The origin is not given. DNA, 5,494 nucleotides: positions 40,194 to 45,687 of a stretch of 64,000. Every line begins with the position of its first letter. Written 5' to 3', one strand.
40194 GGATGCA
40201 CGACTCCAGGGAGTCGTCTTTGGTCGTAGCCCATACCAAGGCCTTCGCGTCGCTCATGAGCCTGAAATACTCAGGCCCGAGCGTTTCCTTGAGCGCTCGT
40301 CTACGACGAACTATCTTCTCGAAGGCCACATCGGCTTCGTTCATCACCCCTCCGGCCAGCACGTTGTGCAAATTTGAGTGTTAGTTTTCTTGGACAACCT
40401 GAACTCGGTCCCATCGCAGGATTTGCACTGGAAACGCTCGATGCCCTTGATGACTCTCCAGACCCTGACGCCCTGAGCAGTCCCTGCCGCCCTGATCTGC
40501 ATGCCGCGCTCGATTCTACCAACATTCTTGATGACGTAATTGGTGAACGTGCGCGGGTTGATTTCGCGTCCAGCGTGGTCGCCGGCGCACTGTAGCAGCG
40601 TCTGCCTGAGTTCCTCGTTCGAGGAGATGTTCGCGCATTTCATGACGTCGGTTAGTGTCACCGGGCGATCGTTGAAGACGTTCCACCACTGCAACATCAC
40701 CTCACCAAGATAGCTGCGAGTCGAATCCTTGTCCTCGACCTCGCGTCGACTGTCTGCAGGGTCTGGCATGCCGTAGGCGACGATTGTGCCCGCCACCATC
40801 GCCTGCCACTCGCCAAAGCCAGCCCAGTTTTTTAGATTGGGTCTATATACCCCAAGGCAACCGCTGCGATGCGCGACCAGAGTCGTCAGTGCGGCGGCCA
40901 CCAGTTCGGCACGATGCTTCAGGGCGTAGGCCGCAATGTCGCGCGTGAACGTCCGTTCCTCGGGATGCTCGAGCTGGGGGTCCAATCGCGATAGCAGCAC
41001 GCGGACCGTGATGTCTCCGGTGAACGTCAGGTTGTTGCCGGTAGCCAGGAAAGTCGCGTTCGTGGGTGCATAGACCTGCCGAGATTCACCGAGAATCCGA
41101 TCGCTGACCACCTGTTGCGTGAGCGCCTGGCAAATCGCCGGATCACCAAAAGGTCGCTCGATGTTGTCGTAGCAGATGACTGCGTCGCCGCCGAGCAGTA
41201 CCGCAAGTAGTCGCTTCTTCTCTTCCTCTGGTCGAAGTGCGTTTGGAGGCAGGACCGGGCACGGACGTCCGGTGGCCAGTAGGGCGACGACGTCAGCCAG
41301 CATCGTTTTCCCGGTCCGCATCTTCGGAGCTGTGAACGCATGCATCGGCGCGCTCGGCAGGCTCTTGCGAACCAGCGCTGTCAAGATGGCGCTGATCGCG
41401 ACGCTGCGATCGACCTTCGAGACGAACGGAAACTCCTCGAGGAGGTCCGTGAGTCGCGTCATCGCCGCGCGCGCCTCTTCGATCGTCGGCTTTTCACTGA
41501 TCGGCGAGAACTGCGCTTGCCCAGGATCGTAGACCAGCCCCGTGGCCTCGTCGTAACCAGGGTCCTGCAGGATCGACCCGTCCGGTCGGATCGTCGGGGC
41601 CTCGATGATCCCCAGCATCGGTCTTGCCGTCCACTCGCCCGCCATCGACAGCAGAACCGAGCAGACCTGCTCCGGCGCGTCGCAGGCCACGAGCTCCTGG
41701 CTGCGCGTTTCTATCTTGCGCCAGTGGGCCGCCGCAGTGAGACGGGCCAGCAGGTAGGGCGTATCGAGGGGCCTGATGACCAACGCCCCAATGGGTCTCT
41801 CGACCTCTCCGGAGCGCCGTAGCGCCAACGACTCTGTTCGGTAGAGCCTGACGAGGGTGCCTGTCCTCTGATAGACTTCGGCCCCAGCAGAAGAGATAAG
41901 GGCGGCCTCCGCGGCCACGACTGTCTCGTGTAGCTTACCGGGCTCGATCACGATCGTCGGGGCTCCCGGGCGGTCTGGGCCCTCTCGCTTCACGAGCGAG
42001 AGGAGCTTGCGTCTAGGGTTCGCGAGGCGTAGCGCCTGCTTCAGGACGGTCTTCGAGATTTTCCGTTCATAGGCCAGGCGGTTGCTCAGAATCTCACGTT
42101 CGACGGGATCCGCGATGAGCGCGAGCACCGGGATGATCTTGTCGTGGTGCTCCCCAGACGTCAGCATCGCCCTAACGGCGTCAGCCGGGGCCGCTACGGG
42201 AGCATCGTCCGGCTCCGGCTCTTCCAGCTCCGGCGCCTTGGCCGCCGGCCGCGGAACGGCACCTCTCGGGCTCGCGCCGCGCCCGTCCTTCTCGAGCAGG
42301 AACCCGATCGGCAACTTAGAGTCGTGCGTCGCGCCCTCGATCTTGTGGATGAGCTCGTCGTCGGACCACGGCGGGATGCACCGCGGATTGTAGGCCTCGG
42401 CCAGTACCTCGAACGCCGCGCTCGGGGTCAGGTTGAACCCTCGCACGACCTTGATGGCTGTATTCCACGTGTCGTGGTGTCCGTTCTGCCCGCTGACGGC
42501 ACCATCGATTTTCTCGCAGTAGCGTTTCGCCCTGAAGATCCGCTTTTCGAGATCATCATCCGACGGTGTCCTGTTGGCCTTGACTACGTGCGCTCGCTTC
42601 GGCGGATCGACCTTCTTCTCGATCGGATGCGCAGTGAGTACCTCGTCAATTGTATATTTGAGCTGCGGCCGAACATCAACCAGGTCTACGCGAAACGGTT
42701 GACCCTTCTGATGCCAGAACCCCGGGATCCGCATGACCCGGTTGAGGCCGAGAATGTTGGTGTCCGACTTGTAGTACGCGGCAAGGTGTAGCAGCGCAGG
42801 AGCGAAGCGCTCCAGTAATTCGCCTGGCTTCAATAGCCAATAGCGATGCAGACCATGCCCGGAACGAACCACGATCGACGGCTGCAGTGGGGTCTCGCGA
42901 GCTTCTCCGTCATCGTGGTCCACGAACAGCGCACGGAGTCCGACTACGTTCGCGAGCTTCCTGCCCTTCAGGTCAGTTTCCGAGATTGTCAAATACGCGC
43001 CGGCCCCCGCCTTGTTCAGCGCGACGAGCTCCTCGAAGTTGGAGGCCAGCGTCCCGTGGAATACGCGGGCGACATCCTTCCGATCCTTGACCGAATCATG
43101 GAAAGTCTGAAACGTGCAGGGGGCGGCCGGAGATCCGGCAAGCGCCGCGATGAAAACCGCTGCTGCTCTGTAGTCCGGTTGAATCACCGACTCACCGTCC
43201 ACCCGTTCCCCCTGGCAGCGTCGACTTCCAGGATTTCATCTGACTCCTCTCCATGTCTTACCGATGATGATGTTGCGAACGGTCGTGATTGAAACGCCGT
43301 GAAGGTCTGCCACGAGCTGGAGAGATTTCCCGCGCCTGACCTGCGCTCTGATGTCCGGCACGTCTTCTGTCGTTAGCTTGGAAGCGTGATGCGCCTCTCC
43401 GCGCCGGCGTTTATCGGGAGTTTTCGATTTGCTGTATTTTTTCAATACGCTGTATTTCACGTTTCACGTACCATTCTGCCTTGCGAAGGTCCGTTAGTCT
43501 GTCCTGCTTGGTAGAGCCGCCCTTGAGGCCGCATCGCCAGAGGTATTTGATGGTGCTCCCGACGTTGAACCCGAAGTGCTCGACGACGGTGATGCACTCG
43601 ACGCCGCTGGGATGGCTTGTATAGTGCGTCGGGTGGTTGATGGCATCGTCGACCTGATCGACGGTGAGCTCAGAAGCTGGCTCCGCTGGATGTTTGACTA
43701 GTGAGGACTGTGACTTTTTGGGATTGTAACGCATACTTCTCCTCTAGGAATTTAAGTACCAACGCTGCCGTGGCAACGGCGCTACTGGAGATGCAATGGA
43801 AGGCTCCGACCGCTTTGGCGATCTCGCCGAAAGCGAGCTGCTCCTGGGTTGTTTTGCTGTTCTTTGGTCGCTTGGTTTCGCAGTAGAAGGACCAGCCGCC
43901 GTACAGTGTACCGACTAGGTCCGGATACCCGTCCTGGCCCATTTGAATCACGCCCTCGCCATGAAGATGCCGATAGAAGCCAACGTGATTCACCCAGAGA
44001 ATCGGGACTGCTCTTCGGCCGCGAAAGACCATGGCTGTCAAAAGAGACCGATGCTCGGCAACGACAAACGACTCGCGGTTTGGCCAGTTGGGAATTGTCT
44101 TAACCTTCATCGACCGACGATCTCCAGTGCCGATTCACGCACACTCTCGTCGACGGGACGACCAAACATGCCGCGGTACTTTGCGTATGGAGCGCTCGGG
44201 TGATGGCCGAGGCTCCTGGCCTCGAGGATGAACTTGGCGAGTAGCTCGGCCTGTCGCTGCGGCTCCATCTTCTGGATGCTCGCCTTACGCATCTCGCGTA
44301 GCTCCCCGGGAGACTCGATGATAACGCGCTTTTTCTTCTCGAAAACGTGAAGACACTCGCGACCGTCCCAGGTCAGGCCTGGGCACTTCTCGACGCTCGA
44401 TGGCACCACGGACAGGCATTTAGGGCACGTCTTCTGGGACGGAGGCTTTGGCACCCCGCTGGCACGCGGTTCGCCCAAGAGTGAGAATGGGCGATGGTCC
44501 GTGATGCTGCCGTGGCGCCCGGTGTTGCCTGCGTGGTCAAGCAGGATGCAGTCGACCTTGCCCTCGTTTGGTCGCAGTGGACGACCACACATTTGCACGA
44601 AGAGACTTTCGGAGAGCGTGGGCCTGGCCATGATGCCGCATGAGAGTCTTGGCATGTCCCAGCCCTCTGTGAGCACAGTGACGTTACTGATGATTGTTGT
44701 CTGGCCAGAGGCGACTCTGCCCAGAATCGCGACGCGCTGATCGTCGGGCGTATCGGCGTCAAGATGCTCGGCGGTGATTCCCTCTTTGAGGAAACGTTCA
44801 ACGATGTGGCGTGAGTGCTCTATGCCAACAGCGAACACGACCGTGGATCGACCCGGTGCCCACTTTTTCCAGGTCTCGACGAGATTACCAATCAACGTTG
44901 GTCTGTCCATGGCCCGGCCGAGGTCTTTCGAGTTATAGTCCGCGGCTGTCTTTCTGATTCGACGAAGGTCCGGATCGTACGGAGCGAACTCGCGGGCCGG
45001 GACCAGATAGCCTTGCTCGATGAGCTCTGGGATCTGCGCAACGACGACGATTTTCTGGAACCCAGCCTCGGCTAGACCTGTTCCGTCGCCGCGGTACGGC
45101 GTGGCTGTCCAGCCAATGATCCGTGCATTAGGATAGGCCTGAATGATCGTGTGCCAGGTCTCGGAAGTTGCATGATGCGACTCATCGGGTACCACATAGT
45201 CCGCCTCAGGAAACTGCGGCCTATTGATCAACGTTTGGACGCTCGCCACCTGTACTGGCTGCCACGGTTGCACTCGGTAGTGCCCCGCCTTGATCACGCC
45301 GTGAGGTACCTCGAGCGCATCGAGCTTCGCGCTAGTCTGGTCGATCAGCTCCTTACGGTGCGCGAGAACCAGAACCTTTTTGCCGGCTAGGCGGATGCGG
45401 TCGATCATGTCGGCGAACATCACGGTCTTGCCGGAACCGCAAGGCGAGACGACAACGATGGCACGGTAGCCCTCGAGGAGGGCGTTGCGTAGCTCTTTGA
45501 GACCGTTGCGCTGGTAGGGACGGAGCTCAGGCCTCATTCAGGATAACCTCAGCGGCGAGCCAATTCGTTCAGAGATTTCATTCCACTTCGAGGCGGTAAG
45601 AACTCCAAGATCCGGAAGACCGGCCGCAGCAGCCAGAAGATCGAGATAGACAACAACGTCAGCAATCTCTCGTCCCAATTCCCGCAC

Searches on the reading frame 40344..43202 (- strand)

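Call 6: search_protein_families(library=pfam, proteins=[window:40344-43202:-], max_evalue=0.1)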
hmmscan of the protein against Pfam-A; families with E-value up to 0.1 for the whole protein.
window:40344-43202:- (952 aa): 2 families
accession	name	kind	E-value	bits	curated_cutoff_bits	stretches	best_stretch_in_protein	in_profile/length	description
PF16793.10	RepB_primase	-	0.0011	19.4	24.3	1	105-168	83-148/186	RepB DNA-primase N-terminal domain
PF10410.14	DnaB_bind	-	0.016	15.8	20.6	1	355-379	26-50/56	DnaB-helicase binding domain of primase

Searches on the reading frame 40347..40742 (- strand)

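Call 48: search_protein_families(library=pfam, proteins=[window:40347-40742:-], max_evalue=10)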
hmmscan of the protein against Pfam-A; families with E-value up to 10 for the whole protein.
seq(132 aa): 1 family
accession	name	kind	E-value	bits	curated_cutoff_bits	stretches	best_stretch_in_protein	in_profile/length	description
PF07875.18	Coat_F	-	0.17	12.5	25.7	1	34-55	21-42/63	Coat F domain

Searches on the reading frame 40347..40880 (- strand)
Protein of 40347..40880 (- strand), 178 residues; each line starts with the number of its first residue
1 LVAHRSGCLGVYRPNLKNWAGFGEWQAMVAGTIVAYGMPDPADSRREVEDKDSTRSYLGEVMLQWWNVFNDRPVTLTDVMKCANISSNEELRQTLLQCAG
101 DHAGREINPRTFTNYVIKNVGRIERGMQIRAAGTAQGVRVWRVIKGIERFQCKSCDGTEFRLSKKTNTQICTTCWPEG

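Call 51: search_dna_similar(query=window:40347-40880:-, collection=phages, mode=protein, max_evalue=10, max_rows=30)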
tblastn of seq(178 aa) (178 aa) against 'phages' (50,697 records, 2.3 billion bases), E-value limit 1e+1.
Records with a match: 12; places in all: 12; records where one place covers at least 80% of the query: 0.
Best place of each record, by identity: <60% 12.
By first word of the organism name: Salmonella 5; Gordonia 2; Synechococcus 1; Streptococcus 1; Salicola 1; Phage 1; Bacteriophage 1.
By host as written in the record: Gordonia terrae 3612 2; Salmonella enterica subsp. diarizonae 519/03 IIIb 2; Salmonella typhimurium 2; Synechococcus sp. 1; Streptococcus mitis B9 1; Salicola sp. PV4 1; Salmonella enterica 1; Salmonella typhimurium LT2 1; and 1 more.
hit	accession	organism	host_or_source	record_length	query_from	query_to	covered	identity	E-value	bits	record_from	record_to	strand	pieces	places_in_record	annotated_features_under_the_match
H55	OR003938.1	Synechococcus phage DSL-LC03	Synechococcus sp.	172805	32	160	72%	22.3%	6e+0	33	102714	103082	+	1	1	baseplate wedge subunit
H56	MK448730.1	Streptococcus phage Javan311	Streptococcus mitis B9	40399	65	144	45%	29.3%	5e+0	33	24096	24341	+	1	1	major capsid protein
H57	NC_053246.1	Gordonia phage Lilbeanie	Gordonia terrae 3612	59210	33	105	41%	28.9%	3e+0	34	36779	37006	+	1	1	48: hypothetical protein | 47: hypothetical protein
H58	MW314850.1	Gordonia phage Lilbeanie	Gordonia terrae 3612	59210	33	105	41%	28.9%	3e+0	34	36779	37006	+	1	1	48: hypothetical protein | 47: hypothetical protein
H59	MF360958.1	Salicola phage SCTP-2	Salicola sp. PV4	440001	47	106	34%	31.3%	1e+1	32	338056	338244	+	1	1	424: hypothetical protein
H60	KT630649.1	Salmonella phage SEN34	Salmonella enterica subsp. diarizonae ...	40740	94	157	36%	26.6%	2e+0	34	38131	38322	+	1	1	putative antitermination protein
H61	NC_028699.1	Salmonella phage SEN34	Salmonella enterica subsp. diarizonae ...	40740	94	157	36%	26.6%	2e+0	34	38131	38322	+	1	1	anti-termination protein Q-like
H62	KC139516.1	Salmonella phage FSL SP-016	Salmonella enterica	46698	94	157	36%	26.6%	3e+0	34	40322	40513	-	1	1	antitermination protein Q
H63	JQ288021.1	Salmonella phage SPN3UB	Salmonella typhimurium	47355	94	157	36%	26.6%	3e+0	34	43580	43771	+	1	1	antitermination protein Q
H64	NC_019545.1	Salmonella phage SPN3UB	Salmonella typhimurium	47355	94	157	36%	26.6%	3e+0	34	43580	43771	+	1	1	anti-termination protein Q-like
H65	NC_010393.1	Phage Gifsy-2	Salmonella typhimurium LT2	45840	94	157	36%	26.6%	3e+0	34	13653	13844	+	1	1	prophage antitermination protein; late gene regulator; Lamba gpQ ...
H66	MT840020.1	Bacteriophage sp.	human fecal samples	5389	21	56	20%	41.7%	6e+0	33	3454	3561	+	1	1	record has no annotation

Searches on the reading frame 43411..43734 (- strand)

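Call 88: search_protein_families(library=phrogs, proteins=[window:43411-43734:-], max_evalue=0.001)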
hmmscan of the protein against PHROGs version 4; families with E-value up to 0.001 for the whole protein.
window:43411-43734:- (107 aa): 19 families
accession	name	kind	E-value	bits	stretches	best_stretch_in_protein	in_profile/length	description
phrog_2781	-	unknown function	3.7e-27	97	1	19-102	164-249/253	-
phrog_236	-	other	4.6e-25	90.1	1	27-101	236-309/431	nucleotide kinase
phrog_11324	-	other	5.4e-25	89.6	1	29-102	8-76/139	nucleotide kinase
phrog_26005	-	unknown function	7.2e-23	82.5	1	28-98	240-307/310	-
phrog_4897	-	other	2.5e-18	67.9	1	24-100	107-183/186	kinase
phrog_13649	-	unknown function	4.6e-18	66.5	1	29-103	3-72/127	-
phrog_32366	-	unknown function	6.7e-15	56.4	1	28-102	5-74/170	-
phrog_1689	-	other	7.7e-15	56.4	1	18-104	154-240/243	nucleotide kinase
phrog_4472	-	other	2.7e-12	47.5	1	27-100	9-80/100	nucleotide kinase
phrog_4824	-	unknown function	2.3e-10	41.6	1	33-106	7-72/128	-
phrog_2387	-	other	2.6e-10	41.7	1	30-104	3-78/147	nucleotide kinase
phrog_4943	-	unknown function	6.8e-10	40.6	1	21-102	80-164/166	-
phrog_25460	-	unknown function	5.8e-08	33.6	1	24-96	69-139/144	-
phrog_2585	-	other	2.5e-07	32.3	1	13-92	79-162/175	nucleotide kinase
phrog_31867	-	unknown function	4.9e-07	30.8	1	29-96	2-68/213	-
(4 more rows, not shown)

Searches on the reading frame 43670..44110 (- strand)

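Call 88: search_protein_families(library=phrogs, proteins=[window:43670-44110:-], max_evalue=0.001)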
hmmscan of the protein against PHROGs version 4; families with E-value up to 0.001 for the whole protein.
window:43670-44110:- (146 aa): 3 families
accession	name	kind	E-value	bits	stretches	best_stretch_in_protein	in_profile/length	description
phrog_93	-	DNA, RNA and nucleotide metabolism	1.6e-07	31.4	1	44-131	370-447/613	endonuclease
phrog_824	-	unknown function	2.4e-07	31.9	1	60-133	112-186/265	-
phrog_5702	-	DNA, RNA and nucleotide metabolism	6.4e-07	30.3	1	60-111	5-56/70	Holliday junction resolvase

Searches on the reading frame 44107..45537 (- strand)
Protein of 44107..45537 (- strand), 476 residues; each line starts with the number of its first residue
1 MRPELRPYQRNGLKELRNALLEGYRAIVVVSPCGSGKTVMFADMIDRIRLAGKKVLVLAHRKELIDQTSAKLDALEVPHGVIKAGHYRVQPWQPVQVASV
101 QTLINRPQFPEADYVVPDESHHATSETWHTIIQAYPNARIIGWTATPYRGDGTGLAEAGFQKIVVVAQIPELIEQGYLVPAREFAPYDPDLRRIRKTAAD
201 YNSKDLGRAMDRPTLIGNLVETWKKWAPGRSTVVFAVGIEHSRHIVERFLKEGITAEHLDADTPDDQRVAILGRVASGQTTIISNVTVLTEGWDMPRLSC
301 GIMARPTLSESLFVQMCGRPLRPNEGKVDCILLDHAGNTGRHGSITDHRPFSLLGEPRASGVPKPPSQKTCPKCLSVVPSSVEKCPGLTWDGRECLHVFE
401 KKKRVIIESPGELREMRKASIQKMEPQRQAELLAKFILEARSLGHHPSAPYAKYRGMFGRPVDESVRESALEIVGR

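Call 65: search_protein_families(library=phrogs, proteins=[window:44107-45537:-], max_evalue=0.001)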
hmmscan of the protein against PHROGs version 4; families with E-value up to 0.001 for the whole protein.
window:44107-45537:- (476 aa): 8 families
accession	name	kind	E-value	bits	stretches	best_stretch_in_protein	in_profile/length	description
phrog_16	-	DNA, RNA and nucleotide metabolism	1.7e-100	338.7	1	2-430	270-677/986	DNA helicase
phrog_9690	-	DNA, RNA and nucleotide metabolism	1.2e-12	48.5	1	108-336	37-269/306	DNA helicase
phrog_16694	-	unknown function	4.7e-11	42.4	1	4-80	274-352/1010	-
phrog_16259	-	DNA, RNA and nucleotide metabolism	2.3e-07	31.4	1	4-131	117-244/330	DNA helicase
phrog_34481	-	unknown function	6e-07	30.4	1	14-85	40-111/132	-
phrog_2488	-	DNA, RNA and nucleotide metabolism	1.5e-06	28.2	1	3-95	17-114/579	DNA helicase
phrog_62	-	DNA, RNA and nucleotide metabolism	2.4e-05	23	1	1-154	693-856/1881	DNA helicase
phrog_26785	-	unknown function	0.00033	19.7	1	6-125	251-371/1087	-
